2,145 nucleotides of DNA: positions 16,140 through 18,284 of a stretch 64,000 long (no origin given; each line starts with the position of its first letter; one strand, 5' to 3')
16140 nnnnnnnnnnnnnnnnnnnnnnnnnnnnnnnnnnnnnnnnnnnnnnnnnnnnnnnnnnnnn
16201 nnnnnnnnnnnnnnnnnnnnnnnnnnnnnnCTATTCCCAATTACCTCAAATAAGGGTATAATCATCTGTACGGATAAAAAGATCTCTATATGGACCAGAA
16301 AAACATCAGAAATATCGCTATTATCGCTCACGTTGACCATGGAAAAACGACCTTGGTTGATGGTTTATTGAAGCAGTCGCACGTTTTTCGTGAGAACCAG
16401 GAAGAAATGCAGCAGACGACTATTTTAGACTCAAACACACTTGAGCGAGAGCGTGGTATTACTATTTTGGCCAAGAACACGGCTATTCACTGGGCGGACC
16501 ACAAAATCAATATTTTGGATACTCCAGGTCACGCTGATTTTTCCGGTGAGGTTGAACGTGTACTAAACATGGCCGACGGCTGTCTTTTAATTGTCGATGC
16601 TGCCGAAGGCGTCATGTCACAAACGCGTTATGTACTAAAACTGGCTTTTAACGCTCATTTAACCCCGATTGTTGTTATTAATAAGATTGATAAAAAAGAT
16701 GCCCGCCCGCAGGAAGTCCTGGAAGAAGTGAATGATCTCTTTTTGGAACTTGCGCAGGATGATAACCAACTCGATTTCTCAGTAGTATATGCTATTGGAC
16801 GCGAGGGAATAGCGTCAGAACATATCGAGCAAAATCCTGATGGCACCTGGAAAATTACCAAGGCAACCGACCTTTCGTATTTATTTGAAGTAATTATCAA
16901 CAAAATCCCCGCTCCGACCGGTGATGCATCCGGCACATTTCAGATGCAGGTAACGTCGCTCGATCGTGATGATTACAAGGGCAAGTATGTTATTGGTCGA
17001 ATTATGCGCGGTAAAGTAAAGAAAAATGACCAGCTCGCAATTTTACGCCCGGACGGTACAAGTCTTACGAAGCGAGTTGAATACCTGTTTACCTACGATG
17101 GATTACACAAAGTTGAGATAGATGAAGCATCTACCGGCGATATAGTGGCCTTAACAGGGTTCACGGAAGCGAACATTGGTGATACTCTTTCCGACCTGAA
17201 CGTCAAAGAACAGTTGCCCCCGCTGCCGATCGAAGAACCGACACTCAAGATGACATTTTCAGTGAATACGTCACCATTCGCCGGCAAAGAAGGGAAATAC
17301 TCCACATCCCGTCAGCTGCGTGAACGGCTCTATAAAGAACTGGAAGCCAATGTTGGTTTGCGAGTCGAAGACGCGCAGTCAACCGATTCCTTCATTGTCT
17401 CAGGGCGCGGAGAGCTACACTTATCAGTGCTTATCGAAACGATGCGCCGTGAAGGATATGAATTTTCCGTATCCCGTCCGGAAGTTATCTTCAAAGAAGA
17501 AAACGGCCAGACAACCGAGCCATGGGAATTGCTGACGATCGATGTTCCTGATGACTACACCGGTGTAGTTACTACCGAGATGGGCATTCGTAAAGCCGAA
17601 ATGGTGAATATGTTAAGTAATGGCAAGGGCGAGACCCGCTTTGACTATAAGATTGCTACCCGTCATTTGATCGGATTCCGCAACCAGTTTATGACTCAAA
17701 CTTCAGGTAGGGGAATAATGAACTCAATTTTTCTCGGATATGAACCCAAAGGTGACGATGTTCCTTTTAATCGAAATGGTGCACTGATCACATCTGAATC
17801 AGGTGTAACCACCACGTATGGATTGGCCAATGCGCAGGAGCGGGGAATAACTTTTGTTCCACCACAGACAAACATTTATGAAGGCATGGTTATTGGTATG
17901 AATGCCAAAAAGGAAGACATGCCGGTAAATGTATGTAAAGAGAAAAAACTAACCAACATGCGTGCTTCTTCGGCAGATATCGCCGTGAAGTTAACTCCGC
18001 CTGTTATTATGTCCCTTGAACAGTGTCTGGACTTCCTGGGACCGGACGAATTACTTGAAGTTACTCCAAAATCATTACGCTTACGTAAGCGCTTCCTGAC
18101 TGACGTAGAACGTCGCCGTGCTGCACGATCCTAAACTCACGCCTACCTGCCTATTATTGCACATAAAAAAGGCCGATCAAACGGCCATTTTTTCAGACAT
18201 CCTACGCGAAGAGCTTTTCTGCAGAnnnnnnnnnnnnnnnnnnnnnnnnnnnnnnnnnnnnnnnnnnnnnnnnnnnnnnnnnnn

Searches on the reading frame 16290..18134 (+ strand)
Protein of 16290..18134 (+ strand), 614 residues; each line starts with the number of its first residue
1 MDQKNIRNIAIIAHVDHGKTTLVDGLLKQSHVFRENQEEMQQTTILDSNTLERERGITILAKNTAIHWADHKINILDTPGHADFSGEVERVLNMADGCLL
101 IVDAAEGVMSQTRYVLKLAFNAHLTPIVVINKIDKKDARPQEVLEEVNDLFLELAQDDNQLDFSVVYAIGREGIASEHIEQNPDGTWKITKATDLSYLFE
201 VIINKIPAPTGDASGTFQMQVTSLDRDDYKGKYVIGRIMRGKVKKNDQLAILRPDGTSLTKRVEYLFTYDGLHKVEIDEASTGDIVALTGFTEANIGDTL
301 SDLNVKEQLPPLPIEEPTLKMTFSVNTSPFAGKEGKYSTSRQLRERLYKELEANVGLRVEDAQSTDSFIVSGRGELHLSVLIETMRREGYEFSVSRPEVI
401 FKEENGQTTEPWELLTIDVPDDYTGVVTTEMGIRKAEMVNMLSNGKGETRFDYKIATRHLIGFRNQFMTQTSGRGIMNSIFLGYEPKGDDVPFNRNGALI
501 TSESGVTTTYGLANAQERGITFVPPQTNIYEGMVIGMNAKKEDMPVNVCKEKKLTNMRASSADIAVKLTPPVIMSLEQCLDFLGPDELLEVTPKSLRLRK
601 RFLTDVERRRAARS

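Call 14: search_protein_families(library=pfam, proteins=[window:16290-18134:+], max_evalue=0.001)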
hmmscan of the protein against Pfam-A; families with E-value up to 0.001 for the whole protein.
window:16290-18134:+ (614 aa): 7 families
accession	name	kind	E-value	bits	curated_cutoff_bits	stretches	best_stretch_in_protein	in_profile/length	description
PF00009.33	GTP_EFTU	-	9e-57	192.1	26.5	1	4-206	1-186/188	Elongation factor Tu GTP binding domain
PF21018.2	BipA_C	-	4e-43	146.1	23.8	1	496-604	1-109/110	TypA/BipA C-terminal domain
PF00679.30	EFG_C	-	1.9e-18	66.7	27.9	1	409-489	3-83/89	Elongation factor G C-terminus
PF03144.31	GTP_EFTU_D2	-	1.7e-12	48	30.3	1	231-300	1-72/73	Elongation factor Tu domain 2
PF14492.12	EFG_III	-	4.5e-07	30.3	27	1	340-392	18-71/75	Elongation Factor G, domain III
PF22042.2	EF-G_D2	-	5.9e-07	30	27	1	218-302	3-83/84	Elongation factor G domain 2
PF01926.29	MMR_HSR1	-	3.6e-06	27.5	21.9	1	9-132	2-113/113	50S ribosome-binding GTPase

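Call 54: find_homologous_proteins(query=window:16290-18134:+, max_evalue=1e-100)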
Query window:16290-18134:+ (614 aa): 8000 proteins with E <= 1e-100 among 8000 candidates; the best 120 are listed.
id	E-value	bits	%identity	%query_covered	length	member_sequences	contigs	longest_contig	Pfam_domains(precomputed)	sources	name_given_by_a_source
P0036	0.0e+0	1286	92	100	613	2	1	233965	PF21018.3,PF01926.30,PF00679.31,PF14492.13,PF00009.34,PF03144.32,PF22042.3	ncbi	-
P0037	0.0e+0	1242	89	100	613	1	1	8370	PF21018.3,PF01926.30,PF00679.31,PF14492.13,PF00009.34,PF03144.32,PF22042.3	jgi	jgi:GTP-binding protein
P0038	0.0e+0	1242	89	100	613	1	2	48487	PF21018.3,PF01926.30,PF00679.31,PF14492.13,PF00009.34,PF03144.32,PF22042.3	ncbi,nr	ncbi:MAG: translational GTPase TypA [bacterium]|nr:translational GTPase TypA [bacterium]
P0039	0.0e+0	1158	83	100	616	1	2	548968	PF21018.3,PF01926.30,PF00679.31,PF14492.13,PF00009.34,PF03144.32,PF22042.3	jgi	jgi:GTP-binding protein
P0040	0.0e+0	1155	83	100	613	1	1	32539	PF21018.3,PF01926.30,PF00679.31,PF14492.13,PF00009.34,PF03144.32,PF22042.3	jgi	jgi:GTP-binding protein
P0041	0.0e+0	1144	81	100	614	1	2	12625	PF21018.3,PF01926.30,PF00679.31,PF14492.13,PF00009.34,PF03144.32,PF22042.3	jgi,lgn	jgi:GTP-binding protein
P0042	0.0e+0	1135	82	100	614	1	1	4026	PF21018.3,PF01926.30,PF00679.31,PF14492.13,PF00009.34,PF03144.32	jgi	jgi:GTP-binding protein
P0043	0.0e+0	1134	81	100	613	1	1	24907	PF21018.3,PF01926.30,PF00679.31,PF14492.13,PF00009.34,PF03144.32,PF22042.3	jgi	-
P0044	0.0e+0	1113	80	100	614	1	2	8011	PF21018.3,PF01926.30,PF00679.31,PF14492.13,PF00009.34,PF03144.32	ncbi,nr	ncbi:MAG: translational GTPase TypA [bacterium]|nr:translational GTPase TypA [bacterium]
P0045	0.0e+0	1062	77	99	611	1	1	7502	PF21018.3,PF01926.30,PF00679.31,PF14492.13,PF00009.34,PF03144.32,PF22042.3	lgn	-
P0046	0.0e+0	1054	77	100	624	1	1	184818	PF21018.3,PF01926.30,PF00679.31,PF14492.13,PF00009.34,PF03144.32,PF22042.3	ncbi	-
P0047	0.0e+0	1033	74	99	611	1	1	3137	PF21018.3,PF01926.30,PF00679.31,PF14492.13,PF00009.34,PF03144.32,PF22042.3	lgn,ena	-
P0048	0.0e+0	1028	74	99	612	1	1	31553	PF21018.3,PF01926.30,PF00679.31,PF14492.13,PF00009.34,PF03144.32,PF22042.3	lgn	-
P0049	0.0e+0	1023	75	100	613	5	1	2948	PF21018.3,PF01926.30,PF00679.31,PF14492.13,PF00009.34,PF03144.32,PF22042.3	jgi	jgi:GTP-binding protein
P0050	0.0e+0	1020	74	100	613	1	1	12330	PF21018.3,PF01926.30,PF00679.31,PF14492.13,PF00009.34,PF03144.32,PF22042.3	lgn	-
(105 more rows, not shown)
